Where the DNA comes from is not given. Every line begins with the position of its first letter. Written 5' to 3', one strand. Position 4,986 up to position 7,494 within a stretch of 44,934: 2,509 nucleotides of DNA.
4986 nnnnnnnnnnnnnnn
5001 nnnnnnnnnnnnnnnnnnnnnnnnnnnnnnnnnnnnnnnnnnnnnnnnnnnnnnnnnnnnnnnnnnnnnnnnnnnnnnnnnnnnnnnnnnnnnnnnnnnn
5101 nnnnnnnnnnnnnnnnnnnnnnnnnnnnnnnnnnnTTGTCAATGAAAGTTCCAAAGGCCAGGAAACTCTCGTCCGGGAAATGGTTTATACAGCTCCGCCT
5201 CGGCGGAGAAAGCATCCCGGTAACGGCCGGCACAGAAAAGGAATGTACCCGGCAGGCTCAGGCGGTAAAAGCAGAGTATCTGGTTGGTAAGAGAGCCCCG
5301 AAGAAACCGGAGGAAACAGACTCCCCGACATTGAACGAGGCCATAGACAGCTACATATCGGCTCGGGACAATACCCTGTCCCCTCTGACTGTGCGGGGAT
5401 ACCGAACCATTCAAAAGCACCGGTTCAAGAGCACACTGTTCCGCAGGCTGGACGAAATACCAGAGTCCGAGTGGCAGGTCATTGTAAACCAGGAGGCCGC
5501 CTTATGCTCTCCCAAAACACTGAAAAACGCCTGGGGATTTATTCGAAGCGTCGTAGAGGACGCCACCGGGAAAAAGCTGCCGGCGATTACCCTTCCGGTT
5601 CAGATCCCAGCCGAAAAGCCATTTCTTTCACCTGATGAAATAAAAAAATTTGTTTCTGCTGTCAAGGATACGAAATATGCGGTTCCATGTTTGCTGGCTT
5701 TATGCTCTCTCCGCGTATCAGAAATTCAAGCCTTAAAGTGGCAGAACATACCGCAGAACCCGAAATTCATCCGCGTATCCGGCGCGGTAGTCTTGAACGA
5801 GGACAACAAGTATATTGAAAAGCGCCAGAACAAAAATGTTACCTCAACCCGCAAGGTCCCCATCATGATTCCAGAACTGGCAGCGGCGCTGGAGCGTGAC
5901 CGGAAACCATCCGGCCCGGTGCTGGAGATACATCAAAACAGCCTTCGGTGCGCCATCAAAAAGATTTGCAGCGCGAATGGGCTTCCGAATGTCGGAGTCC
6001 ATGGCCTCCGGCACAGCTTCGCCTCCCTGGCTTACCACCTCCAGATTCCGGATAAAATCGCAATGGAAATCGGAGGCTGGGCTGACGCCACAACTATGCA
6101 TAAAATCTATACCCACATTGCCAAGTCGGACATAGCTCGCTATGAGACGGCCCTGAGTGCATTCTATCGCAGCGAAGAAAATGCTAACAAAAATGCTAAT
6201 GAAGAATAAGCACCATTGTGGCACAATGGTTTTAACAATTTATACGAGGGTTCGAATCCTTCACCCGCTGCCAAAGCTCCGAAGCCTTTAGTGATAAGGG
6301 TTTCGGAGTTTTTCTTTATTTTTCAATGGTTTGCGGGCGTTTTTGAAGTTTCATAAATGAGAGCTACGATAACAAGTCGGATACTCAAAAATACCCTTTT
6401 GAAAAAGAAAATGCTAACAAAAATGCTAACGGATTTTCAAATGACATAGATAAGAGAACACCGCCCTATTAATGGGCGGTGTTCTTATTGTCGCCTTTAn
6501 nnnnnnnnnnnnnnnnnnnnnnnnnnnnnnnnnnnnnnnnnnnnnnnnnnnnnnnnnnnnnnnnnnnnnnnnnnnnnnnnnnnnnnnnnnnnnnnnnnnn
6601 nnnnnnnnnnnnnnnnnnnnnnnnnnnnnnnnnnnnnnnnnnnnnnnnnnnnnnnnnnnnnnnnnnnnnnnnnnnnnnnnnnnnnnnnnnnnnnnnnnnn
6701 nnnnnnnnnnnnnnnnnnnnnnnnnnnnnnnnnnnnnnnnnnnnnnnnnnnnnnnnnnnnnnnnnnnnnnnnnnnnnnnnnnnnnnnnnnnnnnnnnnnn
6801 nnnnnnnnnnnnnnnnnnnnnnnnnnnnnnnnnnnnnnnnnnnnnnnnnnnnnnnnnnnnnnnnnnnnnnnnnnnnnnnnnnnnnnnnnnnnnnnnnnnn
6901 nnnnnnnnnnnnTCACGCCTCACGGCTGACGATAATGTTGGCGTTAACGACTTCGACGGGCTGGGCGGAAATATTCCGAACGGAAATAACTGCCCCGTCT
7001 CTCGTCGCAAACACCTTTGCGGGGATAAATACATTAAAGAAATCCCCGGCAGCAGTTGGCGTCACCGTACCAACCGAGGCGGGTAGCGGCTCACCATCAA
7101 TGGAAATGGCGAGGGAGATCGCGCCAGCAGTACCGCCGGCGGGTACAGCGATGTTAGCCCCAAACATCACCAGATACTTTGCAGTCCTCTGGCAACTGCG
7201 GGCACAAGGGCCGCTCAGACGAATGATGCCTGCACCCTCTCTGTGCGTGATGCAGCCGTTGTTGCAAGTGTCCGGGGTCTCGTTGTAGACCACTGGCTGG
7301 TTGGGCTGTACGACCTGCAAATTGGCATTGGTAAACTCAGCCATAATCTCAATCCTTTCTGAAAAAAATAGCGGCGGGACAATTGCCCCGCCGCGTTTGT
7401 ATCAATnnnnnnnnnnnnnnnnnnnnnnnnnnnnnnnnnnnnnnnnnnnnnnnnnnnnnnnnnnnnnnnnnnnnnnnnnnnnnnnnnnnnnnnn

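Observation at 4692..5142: Unannotated convergent sORF / small-RNA pair next to int: candidate type I toxin-antitoxin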

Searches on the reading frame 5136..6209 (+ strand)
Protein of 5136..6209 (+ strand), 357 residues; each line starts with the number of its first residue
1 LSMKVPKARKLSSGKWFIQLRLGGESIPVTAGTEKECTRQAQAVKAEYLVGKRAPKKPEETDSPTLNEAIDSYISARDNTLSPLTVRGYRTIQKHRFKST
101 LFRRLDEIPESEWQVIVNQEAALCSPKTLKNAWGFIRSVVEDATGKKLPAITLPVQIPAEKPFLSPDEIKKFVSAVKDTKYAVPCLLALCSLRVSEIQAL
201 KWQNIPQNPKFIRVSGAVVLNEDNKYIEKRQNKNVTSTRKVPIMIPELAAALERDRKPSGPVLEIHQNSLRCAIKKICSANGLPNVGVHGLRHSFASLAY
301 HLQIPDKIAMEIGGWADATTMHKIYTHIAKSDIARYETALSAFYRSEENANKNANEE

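Call 9: search_protein_families(library=pfam, proteins=[window:5136-6209:+], max_evalue=1)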
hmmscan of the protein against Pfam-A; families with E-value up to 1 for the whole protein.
window:5136-6209:+ (357 aa): 2 families
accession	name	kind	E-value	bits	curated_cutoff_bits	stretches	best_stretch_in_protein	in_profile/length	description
PF00589.27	Phage_integrase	-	2.4e-15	57.1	27.1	1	163-330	2-170/172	Phage integrase family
PF19255.4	DUF5902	-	0.13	12.9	29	0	151-198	49-93/104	Family of unknown function (DUF5902)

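Call 10: search_protein_families(library=ncbifam, proteins=[window:5136-6209:+], max_evalue=10)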
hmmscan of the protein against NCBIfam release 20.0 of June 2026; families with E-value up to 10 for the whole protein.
window:5136-6209:+ (357 aa): 6 families
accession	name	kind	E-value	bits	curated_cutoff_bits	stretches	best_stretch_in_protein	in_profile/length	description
NF040815.2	recomb_XerA_Arch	equivalog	1.4e-12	47.8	220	1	79-333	10-259/263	site-specific tyrosine recombinase/integron integrase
TIGR02224.1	recomb_XerC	equivalog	3.4e-06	26.6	335.15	2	265-335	214-284/295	tyrosine recombinase XerC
TIGR02225.1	recomb_XerD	equivalog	4.9e-06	26.1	329.6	1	163-335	103-281/290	site-specific tyrosine recombinase XerD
TIGR02249.1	integrase_gron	subfamily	5.7e-06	25.9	265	2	265-334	237-306/315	integron integrase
NF001399.0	PRK00283.1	subfamily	1.2e-05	24.8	279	1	182-333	138-288/300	tyrosine recombinase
NF003462.0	PRK05084.1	equivalog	0.00017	20.5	267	1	177-332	194-348/360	tyrosine recombinase XerS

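Call 12: find_related_loci(query=window:5136-6209:+, collection=genome_contigs, flank=4000)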
Query window:5136-6209:+ (357 aa) in genome_contigs; peptide patterns used: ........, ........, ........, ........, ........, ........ (x = any residue, [..] = any of these).
117 stretches matched a pattern; 24 encode a relative of the query (tblastn E <= 1e-3); 24 distinct loci.
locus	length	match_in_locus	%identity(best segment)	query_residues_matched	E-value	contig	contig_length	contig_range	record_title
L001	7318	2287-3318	70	3-349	1e-170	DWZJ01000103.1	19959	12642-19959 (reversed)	MAG TPA_asm: Candidatus Oscillibacter excrementigallinarum isolate ChiBcec18-1249 ChiBcec18__C83010_L19959_SAMN08010169,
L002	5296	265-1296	70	3-349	5e-171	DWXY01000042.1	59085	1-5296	MAG TPA_asm: Candidatus Oscillibacter pullicola isolate ChiBcolR2-4535 ChiBcolR2__C27952_L59085_SAMN08009986, whole geno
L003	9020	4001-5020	69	2-344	2e-169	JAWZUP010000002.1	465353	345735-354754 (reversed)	Oscillospiraceae bacterium CM710M_45 LM_D7-10_M1-4-5_NODE_2, whole genome shotgun sequence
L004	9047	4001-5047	68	3-357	2e-168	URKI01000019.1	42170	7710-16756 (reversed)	uncultured Oscillibacter sp. isolate UMGS1091 genome assembly, contig: NODE_107_length_42170_cov_7.938977, whole genome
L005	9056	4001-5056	68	1-352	2e-165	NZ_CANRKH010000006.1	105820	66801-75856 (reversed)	MAG: uncultured Dysosmobacter sp. isolate Lapin-021__bin87 Lapin-021__NODE_209_length_105820_cov_5.306933, whole genome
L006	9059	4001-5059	66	3-355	6e-164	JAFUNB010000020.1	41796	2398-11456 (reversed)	MAG: Oscillibacter sp. isolate RGIG4644 Roe_deer_Rectum-4__c262779, whole genome shotgun sequence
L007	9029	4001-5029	69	2-344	1e-163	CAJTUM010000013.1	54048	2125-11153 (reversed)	MAG TPA_asm: uncultured Eubacteriales bacterium isolate MGBC109914 genome assembly, contig: MGBC109914.13, whole genome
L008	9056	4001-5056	59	3-355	7e-143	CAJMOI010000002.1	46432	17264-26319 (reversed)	TPA_asm: uncultured bacterium isolate SRR1778451-bin.23 genome assembly, contig: NODE_603_length_46432_cov_4.035168, who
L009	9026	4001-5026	69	3-344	3e-161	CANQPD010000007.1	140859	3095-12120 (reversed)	MAG: uncultured Dysosmobacter sp. isolate Lapin-012__bin49 genome assembly, contig: Lapin-012__NODE_178_length_140859_co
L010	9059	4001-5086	59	1-357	2e-140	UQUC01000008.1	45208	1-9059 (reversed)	uncultured Oscillibacter sp. isolate UMGS638 genome assembly, contig: NODE_777_length_45208_cov_22.179213, whole genome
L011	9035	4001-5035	60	3-344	2e-136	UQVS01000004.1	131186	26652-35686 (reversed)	uncultured Oscillibacter sp. isolate UMGS683 genome assembly, contig: NODE_54_length_131186_cov_7.552455, whole genome s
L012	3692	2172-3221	59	1-349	2e-138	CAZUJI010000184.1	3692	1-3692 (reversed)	MAG TPA_asm: uncultured Eubacteriales bacterium isolate SRP315200_co1_706 genome assembly, contig: NODE_65544_length_369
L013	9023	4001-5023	56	3-344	6e-123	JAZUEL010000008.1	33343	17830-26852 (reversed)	MAG: Oscillospiraceae bacterium isolate T1900045299_TH20190069.MAGScoT_cleanbin_000021 SGB_6132_k141_1764326, whole geno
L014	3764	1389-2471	52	3-356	9e-123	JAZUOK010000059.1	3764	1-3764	MAG: Eubacteriales bacterium isolate T1900044873_TS20190339.MAGScoT_cleanbin_000039 SGB_3179_k141_908286, whole genome s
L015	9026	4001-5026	52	3-348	2e-108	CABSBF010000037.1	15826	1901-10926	MAG TPA_asm: uncultured Clostridiales bacterium isolate MGYG-HGUT-02115 genome assembly, contig: GUT_GENOME129046_37, wh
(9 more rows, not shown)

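Call 86: search_protein_families(library=phrogs, proteins=[window:5142-6209:+], max_evalue=0.001)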
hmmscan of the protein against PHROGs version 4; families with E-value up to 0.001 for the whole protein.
window:5142-6209:+ (355 aa): 3 families
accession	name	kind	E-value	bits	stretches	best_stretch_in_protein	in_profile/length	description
phrog_1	-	integration and excision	4.6e-42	146.1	1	9-331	119-440/611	integrase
phrog_216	-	integration and excision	6.2e-21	75.8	1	158-347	52-245/301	integrase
phrog_7685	-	integration and excision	2.9e-06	28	1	265-329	164-226/240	integrase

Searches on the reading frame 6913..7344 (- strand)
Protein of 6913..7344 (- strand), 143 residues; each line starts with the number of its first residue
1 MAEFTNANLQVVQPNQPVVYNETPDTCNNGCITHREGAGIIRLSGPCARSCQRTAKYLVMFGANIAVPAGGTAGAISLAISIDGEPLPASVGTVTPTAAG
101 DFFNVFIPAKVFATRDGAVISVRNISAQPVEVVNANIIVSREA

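Call 9: search_protein_families(library=pfam, proteins=[window:6913-7344:-], max_evalue=1)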
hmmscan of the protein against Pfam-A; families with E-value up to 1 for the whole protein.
window:6913-7344:- (143 aa): 0 families

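Call 85: search_protein_families(library=padloc, proteins=[window:6913-7344:-], max_evalue=0.01)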
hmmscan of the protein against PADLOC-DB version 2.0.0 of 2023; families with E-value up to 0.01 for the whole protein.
window:6913-7344:- (143 aa): 0 families

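Call 86: search_protein_families(library=phrogs, proteins=[window:6913-7344:-], max_evalue=0.001)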
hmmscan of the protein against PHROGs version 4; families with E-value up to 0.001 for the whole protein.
window:6913-7344:- (143 aa): 1 family
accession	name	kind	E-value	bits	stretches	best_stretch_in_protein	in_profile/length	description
phrog_20016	-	unknown function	1.6e-37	129.3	1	1-143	1-141/141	-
